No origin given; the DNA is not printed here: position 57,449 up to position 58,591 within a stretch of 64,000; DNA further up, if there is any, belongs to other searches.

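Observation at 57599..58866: Low-GC, translationally coupled two-gene cassette of unrecognised families carried as transposon cargo: candidate toxin-antitoxin, abortive-infection or defence module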

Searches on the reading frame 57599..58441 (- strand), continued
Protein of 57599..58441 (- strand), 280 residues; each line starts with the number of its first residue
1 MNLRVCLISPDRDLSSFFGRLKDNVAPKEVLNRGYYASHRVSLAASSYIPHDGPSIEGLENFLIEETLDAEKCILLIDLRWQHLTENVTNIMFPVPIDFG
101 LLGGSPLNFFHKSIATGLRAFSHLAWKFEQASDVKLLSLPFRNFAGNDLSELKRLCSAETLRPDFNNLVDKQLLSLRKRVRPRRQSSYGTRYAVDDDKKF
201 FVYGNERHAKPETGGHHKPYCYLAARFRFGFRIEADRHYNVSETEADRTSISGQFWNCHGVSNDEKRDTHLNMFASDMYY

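Call 45: search_protein_families(library=pfam, alignment_id=A1, max_evalue=10)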
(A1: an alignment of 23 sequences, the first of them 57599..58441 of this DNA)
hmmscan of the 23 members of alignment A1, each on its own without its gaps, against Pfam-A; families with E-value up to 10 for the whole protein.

A. member 1, window:57599-58441:- (280 aa): 0 families

B. families by the number of members that match (of 23 scanned): 8 families
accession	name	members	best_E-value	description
PF02702.23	KdpD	1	0.0084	Osmosensitive K+ channel His kinase sensor domain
PF15112.11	DUF4559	1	0.017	Domain of unknown function (DUF4559)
PF21714.3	KaiA_N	1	0.03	Circadian clock protein KaiA, N-terminal domain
PF02288.20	Dehydratase_MU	1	0.075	Dehydratase medium subunit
PF11249.13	DUF3047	1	0.09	Protein of unknown function (DUF3047)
PF08698.16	Fcf2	1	0.13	Fcf2 pre-rRNA processing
PF17868.7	AAA_lid_8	1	0.15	AAA lid domain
PF10070.14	DabA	1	0.22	Probable inorganic carbon transporter subunit DabA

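Call 46: find_encoding_contigs(protein=P0022, flank=10000, max_places=2)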
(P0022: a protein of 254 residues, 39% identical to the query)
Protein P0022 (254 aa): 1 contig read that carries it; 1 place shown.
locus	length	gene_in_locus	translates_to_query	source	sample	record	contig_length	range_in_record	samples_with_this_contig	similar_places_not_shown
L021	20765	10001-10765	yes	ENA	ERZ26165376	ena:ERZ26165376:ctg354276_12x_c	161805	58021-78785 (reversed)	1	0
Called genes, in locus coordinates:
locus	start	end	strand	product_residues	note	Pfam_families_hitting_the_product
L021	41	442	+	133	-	-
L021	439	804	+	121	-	-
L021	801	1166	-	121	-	PF14248:DUF4345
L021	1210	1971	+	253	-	PF00165:HTH_AraC (faint), PF12833:HTH_18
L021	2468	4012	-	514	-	PF13007:LZ_Tnp_IS66, PF13005:zf-IS66, PF03050:DDE_Tnp_IS66, PF13817:DDE_Tnp_IS66_C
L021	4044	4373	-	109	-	PF05717:TnpB_IS66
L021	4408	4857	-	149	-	PF01527:HTH_Tnp_1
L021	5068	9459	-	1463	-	PF05729:NACHT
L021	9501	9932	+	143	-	-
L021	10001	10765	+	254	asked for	-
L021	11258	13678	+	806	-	PF14022:DUF4238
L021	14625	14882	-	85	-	-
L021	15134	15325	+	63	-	-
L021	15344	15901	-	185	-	-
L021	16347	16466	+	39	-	-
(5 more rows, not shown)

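Call 47: find_encoding_contigs(protein=P0013, flank=10000, max_places=3)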
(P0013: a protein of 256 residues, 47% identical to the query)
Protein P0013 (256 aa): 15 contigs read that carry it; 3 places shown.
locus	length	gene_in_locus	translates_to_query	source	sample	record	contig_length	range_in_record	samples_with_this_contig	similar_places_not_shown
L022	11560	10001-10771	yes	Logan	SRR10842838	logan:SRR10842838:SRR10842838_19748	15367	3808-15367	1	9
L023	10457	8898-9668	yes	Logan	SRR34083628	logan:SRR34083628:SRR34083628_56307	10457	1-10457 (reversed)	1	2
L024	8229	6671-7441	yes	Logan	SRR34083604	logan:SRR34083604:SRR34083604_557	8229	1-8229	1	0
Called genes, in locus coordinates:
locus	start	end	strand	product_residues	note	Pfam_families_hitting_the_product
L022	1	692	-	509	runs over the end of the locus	PF00135:COesterase, PF20434:BD-FAE, PF07859:Abhydrolase_3 (faint), PF00135:COesterase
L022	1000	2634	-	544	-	PF00884:Sulfatase, PF01663:Phosphodiest, PF16347:SGSH_C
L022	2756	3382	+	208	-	-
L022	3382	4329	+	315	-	PF03781:FGE-sulfatase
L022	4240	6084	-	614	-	PF00884:Sulfatase, PF16347:SGSH_C (weak)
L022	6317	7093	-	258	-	PF00106:adh_short, PF01370:Epimerase (weak), PF08659:KR, PF13561:adh_short_C2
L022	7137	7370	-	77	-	-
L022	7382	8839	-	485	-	PF01928:CYTH, PF05235:CHAD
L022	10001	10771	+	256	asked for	-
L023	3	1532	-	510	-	?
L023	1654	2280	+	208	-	-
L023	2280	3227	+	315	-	PF03781:FGE-sulfatase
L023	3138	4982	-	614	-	PF00884:Sulfatase, PF16347:SGSH_C (weak)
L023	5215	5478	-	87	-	PF00106:adh_short (weak), PF13561:adh_short_C2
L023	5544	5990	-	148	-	PF00106:adh_short, PF08659:KR, PF13561:adh_short_C2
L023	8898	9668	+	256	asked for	-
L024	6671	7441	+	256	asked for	-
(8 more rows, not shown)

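Call 55: search_protein_families(library=pfam, proteins=[L007:7112-9289:+, L011:6985-9342:+, L011:11247-16820:+, L014:3780-9173:+, L012:5936-8911:+, L012:1440-3557:+, L015:7616-8815:+, L016:6569-8611:-, L008:8327-9202:-, L010:8465-9442:+], max_evalue=0.001)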
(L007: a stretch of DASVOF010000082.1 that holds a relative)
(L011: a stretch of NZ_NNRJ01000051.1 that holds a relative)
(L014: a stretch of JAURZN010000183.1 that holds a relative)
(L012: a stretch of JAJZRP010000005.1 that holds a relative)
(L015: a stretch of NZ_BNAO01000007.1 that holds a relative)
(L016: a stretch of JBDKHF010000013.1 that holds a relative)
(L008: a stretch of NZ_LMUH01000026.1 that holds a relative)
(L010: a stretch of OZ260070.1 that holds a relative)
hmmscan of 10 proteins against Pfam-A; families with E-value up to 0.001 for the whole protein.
L007:7112-9289:+ (725 aa): 8 families
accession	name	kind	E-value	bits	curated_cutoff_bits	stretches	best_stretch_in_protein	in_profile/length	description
PF13328.12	HD_4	-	3.7e-49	166.9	27.2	1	50-200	1-155/156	HD domain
PF04607.23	RelA_SpoT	-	2.2e-42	144.3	27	1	260-369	1-111/113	Region found in RelA / SpoT proteins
PF02824.27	TGS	-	1.4e-22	79.9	22.2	1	409-468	1-60/60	TGS domain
PF19296.4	RelA_AH_RIS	-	1.7e-20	74.4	23.8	2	481-570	3-88/185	RelA/SpoT, AH and RIS domains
PF13291.12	ACT_4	-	4.5e-14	53.3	27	1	651-724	6-80/80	ACT domain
PF01966.28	HD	-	1e-09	39.2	22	1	69-168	1-116/116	HD domain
PF22629.2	ACT_AHAS_ss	-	3.2e-08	34.1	27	1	654-721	1-67/67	AHAS small subunit-like ACT domain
PF01842.31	ACT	-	5.9e-07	29.6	27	1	653-716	2-64/66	ACT domain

L011:6985-9342:+ (785 aa): 2 families
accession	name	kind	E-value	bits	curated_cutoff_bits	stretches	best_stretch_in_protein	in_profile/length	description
PF13166.12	AAA_13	-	5.5e-42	144.8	36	1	42-755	18-698/713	AAA domain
PF13304.12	AAA_21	-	0.00067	20.2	27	0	48-96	7-65/304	AAA domain, putative AbiEii toxin, Type IV TA system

L011:11247-16820:+ (1857 aa): 10 families
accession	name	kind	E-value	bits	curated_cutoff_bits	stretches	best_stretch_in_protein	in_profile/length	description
PF13195.11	DUF4011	-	2.4e-41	141.8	22.2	1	33-213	1-158/158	Protein of unknown function (DUF4011)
PF18741.7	MTES_1575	-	3.5e-39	133.2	38.2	1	1527-1624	1-96/96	REase_MTES_1575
PF11784.13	DUF3320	-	5.7e-16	58.7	25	1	1687-1733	2-49/50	Protein of unknown function (DUF3320)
PF13086.12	AAA_11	-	2.7e-14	54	27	2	326-389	3-74/257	AAA domain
PF13087.12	AAA_12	-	3.8e-11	43.4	27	1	1299-1479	15-190/195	AAA domain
PF13245.12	AAA_19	-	1.4e-09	38.6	25.1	1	329-387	1-61/134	AAA domain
PF13604.12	AAA_30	-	9.9e-09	35.6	27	1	326-389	3-68/191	AAA domain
PF04480.18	DUF559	-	0.00032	21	20.6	0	1539-1624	32-108/109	Protein of unknown function (DUF559)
PF00270.35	DEAD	-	0.00073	19.7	26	0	328-374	3-52/167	DEAD/DEAH box helicase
PF04851.21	ResIII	-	0.00081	19.8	22.5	0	328-394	7-80/164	Type III restriction enzyme, res subunit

L014:3780-9173:+ (1797 aa): 3 families
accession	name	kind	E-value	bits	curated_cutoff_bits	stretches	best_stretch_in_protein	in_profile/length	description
PF01580.24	FtsK_SpoIIIE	-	2.7e-33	115.7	24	1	1558-1713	37-219/221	FtsK/SpoIIIE family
PF12846.13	AAA_10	-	6.5e-05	22.6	27.5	0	1555-1603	16-60/362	AAA-like domain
PF01935.23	DUF87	-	0.00045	20.8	23.2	1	1561-1610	24-68/220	Helicase HerA, central domain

L012:5936-8911:+ (991 aa): 3 families
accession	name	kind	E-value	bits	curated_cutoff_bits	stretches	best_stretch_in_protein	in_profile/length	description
PF13304.12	AAA_21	-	5.1e-11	43.6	27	1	855-927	231-303/304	AAA domain, putative AbiEii toxin, Type IV TA system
PF02463.25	SMC_N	-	1.8e-09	37.8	40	1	644-932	135-207/220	RecF/RecN/SMC N terminal domain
PF13476.12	AAA_23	-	0.00021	22.4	27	0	321-544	14-175/201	AAA domain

L012:1440-3557:+ (705 aa): 1 family
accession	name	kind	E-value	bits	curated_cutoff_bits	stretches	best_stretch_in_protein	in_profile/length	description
PF00589.27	Phage_integrase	-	1.9e-08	34.7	27.1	1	386-549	26-168/172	Phage integrase family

L015:7616-8815:+ (399 aa): 0 families

L016:6569-8611:- (680 aa): 5 families
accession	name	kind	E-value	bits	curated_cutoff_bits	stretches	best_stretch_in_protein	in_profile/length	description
PF00015.26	MCPsignal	-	2.7e-44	151.5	34.6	1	470-646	9-171/172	Methyl-accepting chemotaxis protein (MCP) signalling domain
PF17201.10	Cache_3-Cache_2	-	2e-34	119.7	27.7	1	36-326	3-298/299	Cache 3/Cache 2 fusion domain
PF08269.17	dCache_2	-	7.1e-09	35.7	26.5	1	214-316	192-296/298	Cache domain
PF00672.30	HAMP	-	1.1e-05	26.1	25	0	352-399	8-52/53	HAMP domain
PF17202.10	sCache_3_3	-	0.0002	22.1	28.8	1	111-204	5-92/107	Single cache domain 3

L008:8327-9202:- (291 aa): 7 families
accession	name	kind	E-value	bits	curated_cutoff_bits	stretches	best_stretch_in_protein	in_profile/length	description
PF00561.26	Abhydrolase_1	-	5.4e-22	79.1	25.8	1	31-269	2-245/245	alpha/beta hydrolase fold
PF12697.13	Abhydrolase_6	-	9e-18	66.2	26.3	1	32-274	1-216/217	Alpha/beta hydrolase family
PF12146.15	Hydrolase_4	-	7.3e-15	55.3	27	1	96-267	76-237/239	Serine aminopeptidase, S33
PF02230.22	Abhydrolase_2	-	2.3e-06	28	23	0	80-131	88-140/217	Phospholipase/Carboxylesterase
PF08386.16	Abhydrolase_4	-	2.7e-06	27.9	21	1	220-274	31-84/103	TAP-like protein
PF06821.19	Ser_hydrolase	-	2.6e-05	24.6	22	0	97-132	55-93/172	Serine hydrolase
PF03959.19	FSH1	-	2.9e-05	24.3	21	1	84-262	90-199/211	Serine hydrolase (FSH1)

L010:8465-9442:+ (325 aa): 2 families
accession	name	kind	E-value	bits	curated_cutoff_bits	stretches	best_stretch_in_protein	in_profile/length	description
PF01300.24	Sua5_yciO_yrdC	-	1.3e-50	171.9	25.1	1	31-207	2-178/178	Telomere recombination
PF03481.19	Sua5_C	-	5.3e-21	76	22.9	1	209-322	1-136/136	Threonylcarbamoyl-AMP synthase, C-terminal domain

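Call 56: search_protein_families(library=padloc, proteins=[L007:7112-9289:+, L011:6985-9342:+, L011:11247-16820:+, L014:3780-9173:+, L012:5936-8911:+, L012:1440-3557:+, L015:7616-8815:+, L016:6569-8611:-, L008:8327-9202:-, L010:8465-9442:+], max_evalue=0.001)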
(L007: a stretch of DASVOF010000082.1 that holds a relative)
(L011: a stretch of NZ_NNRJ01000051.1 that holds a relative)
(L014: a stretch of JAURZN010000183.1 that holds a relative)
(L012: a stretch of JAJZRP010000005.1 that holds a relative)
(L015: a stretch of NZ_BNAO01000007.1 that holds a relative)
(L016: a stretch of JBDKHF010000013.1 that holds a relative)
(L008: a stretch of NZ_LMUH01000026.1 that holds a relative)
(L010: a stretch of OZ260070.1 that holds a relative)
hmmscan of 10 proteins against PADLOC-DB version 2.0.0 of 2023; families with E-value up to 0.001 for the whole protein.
L007:7112-9289:+ (725 aa): 1 family
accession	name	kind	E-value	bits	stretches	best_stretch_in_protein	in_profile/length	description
PDLC04999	PDC-S33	-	1.4e-16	58.9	1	235-354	45-173/349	-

L011:6985-9342:+ (785 aa): 18 families
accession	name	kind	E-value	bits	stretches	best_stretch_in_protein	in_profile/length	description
PDLC04898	PDC-S06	-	3.2e-120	400.7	1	18-779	5-748/752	-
PDLC04886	PDC-S06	-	2.7e-33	113.8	1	143-743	94-684/727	-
PDLC04890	PDC-S06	-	3.1e-29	100.1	1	287-657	242-599/732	-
PDLC04894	PDC-S06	-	3.3e-26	90.1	1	36-596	23-548/740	-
PDLC04897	PDC-S06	-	3.3e-22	76.8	1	263-669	207-618/727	-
PDLC04887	PDC-S06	-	3.2e-20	70.3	1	117-758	89-757/790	-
PDLC02360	PrrC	-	2.4e-16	57.7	1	526-764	120-333/372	PrrC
PDLC03859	LmuB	-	2.3e-15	54.8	1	155-606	181-568/611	-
PDLC04896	PDC-S06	-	2.5e-12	44.2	1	41-603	29-550/732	-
PDLC04892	PDC-S06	-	9.8e-11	38.7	1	288-440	351-491/843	-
PDLC04895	PDC-S06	-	1.1e-06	25.4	1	288-447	268-438/784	-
PDLC04893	PDC-S06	-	1.6e-06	24.8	1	529-606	602-673/862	-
PDLC02980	AriA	-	2.5e-06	25.7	0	43-72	2-34/304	-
PDLC04888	PDC-S06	-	4.9e-06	23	0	301-397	379-470/851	-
PDLC04135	mad3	-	1.1e-05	23.2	1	49-606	31-312/374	mads_3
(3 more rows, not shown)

L011:11247-16820:+ (1857 aa): 8 families
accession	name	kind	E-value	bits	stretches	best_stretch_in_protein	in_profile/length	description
PDLC05009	PDC-S37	-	0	1875.5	3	920-1845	624-1542/1550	-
PDLC02194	Hhe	-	5.8e-216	718.1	2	1069-1629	1219-1785/1911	-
PDLC03920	MkoA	-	3.1e-25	86.7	2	1223-1475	791-1068/1112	-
PDLC03924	MkoC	-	1.2e-22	77.9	2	1223-1476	670-937/1136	-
PDLC03921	MkoA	-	1.2e-10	37.7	2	325-368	1027-1071/1607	-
PDLC05035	PDC-S53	-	1.5e-07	27.9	1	332-392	502-561/900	-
PDLC04140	mad8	-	7.8e-07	26.9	1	331-384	19-75/314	mads_8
PDLC01734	typeIV_RecD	-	5.3e-06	23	0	310-374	325-389/763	RecD_0_IVD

L014:3780-9173:+ (1797 aa): 6 families
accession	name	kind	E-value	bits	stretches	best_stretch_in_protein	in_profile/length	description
PDLC02806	SspH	-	0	2457.1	1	2-1788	1-1765/1766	SspH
PDLC02803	SspH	-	0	1720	5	2-1315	1-1255/1255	SspH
PDLC02805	SspH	-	1.1e-146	488.3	2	31-1277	23-1256/1400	SspH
PDLC02804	SspH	-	3.4e-48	162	2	1558-1784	1331-1557/1561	SspH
PDLC04140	mad8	-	3.3e-21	74.1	1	1559-1745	26-264/314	mads_8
PDLC01055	HerA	-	1e-06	25.8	1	1561-1653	158-245/532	Type III coevolved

L012:5936-8911:+ (991 aa): 26 families (the best 25 are shown)
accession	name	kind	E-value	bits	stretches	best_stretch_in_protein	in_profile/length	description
PDLC02208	Ppl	-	1.1e-30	104.5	2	841-984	755-891/894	-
PDLC04135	mad3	-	9.8e-15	52.9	2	855-939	257-338/374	mads_3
PDLC02980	AriA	-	4.3e-12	44.6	1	855-927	231-303/304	-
PDLC03859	LmuB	-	5.2e-10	37.1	1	459-928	222-593/611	-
PDLC02335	AbiLi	-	1.6e-09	35.3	1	329-943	79-255/326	AbiLi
PDLC04678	PDC-M49A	-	2.8e-09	33.8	1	872-938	557-624/681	-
PDLC04164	AriA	-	2.1e-07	28.7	1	848-937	158-246/253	-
PDLC04182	HEC-01A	-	3.1e-07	27.7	1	861-938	285-362/406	-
PDLC04175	HEC-01A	-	1.1e-06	26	1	860-940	247-325/363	-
PDLC04213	HEC-02A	-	1.2e-06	26.3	0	881-927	230-276/337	-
PDLC04174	HEC-01A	-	2.5e-06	25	1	860-940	145-225/264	-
PDLC04180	HEC-01A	-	3.4e-06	24.5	1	860-939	253-335/382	-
PDLC04177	HEC-01A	-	5.3e-06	23.7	1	856-940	271-355/393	-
PDLC00289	PtuA1|PtuA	-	3.4e-05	21.1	1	847-937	213-302/404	AAA ATPase domain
PDLC03878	NsnB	-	4.7e-05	21.3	1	882-927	236-281/345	-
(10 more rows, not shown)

L012:1440-3557:+ (705 aa): 0 families

L015:7616-8815:+ (399 aa): 0 families

L016:6569-8611:- (680 aa): 1 family
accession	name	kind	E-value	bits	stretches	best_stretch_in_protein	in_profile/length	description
PDLC00600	ZorA1|ZorA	-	0.00029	17.5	1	384-498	486-601/677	MotA/ExbB/TolQ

L008:8327-9202:- (291 aa): 0 families

L010:8465-9442:+ (325 aa): 0 families

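Call 60: search_protein_families(library=padloc, alignment_id=A4, max_evalue=1e-10)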
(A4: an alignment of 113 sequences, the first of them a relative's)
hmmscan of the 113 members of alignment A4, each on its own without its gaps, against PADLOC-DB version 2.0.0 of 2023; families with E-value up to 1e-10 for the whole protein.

A. member 1, L007:1633-3507:- (624 aa): 0 families

B. families by the number of members that match (of 113 scanned): 53 families (the first 25 are shown)
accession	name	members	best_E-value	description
PDLC04140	mad8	2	2.2e-18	mads_8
PDLC02780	SspC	1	0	SspC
PDLC02799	SspG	1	5.2e-218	SspG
PDLC02779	SspC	1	6.3e-210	SspC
PDLC02770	SspC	1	2.7e-192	SspC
PDLC02781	SspC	1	4.3e-186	SspC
PDLC03982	PD-Lambda-2_B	1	7e-176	-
PDLC02778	SspC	1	2.8e-157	SspC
PDLC04013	PD-Lambda-5_A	1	4.4e-155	-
PDLC02775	SspC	1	2.8e-154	SspC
PDLC02774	SspC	1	1.2e-141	SspC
PDLC02782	SspD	1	1.1e-138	SspD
PDLC02772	SspC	1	1.3e-136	SspC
PDLC02802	SspG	1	2.3e-129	SspG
PDLC02777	SspC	1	1.5e-117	SspC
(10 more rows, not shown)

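Call 61: search_protein_families(library=pfam, alignment_id=A4, max_evalue=0.00001)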
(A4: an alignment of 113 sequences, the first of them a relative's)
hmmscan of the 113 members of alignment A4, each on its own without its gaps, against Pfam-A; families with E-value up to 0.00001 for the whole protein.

A. member 1, L007:1633-3507:- (624 aa): 0 families

B. families by the number of members that match (of 113 scanned): 121 families (the first 25 are shown)
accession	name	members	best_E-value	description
PF00589.27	Phage_integrase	4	1.1e-28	Phage integrase family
PF13401.12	AAA_22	3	8.4e-12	AAA domain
PF05621.17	TniB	2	2.4e-73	Bacterial TniB protein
PF07992.20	Pyr_redox_2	2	1e-69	Pyridine nucleotide-disulphide oxidoreductase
PF01266.30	DAO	2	4e-55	FAD dependent oxidoreductase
PF12806.12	Acyl-CoA_dh_C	2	2.5e-41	Acetyl-CoA dehydrogenase C-terminal like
PF00441.29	Acyl-CoA_dh_1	2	2.6e-26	Acyl-CoA dehydrogenase, C-terminal domain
PF02518.31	HATPase_c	2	5.2e-18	Histidine kinase-, DNA gyrase B-, and HSP90-like ATPase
PF02771.21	Acyl-CoA_dh_N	2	1.7e-17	Acyl-CoA dehydrogenase, N-terminal domain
PF01381.28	HTH_3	2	2.1e-15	Helix-turn-helix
PF02770.24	Acyl-CoA_dh_M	2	1.4e-13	Acyl-CoA dehydrogenase, middle domain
PF13738.12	Pyr_redox_3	2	2.5e-10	Pyridine nucleotide-disulphide oxidoreductase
PF13191.12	AAA_16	2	2.9e-10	AAA ATPase domain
PF00890.30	FAD_binding_2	2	3.4e-09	FAD binding domain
PF22924.1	ACOX_C_alpha1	2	7.2e-08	Acyl-CoA oxidase, C-alpha1 domain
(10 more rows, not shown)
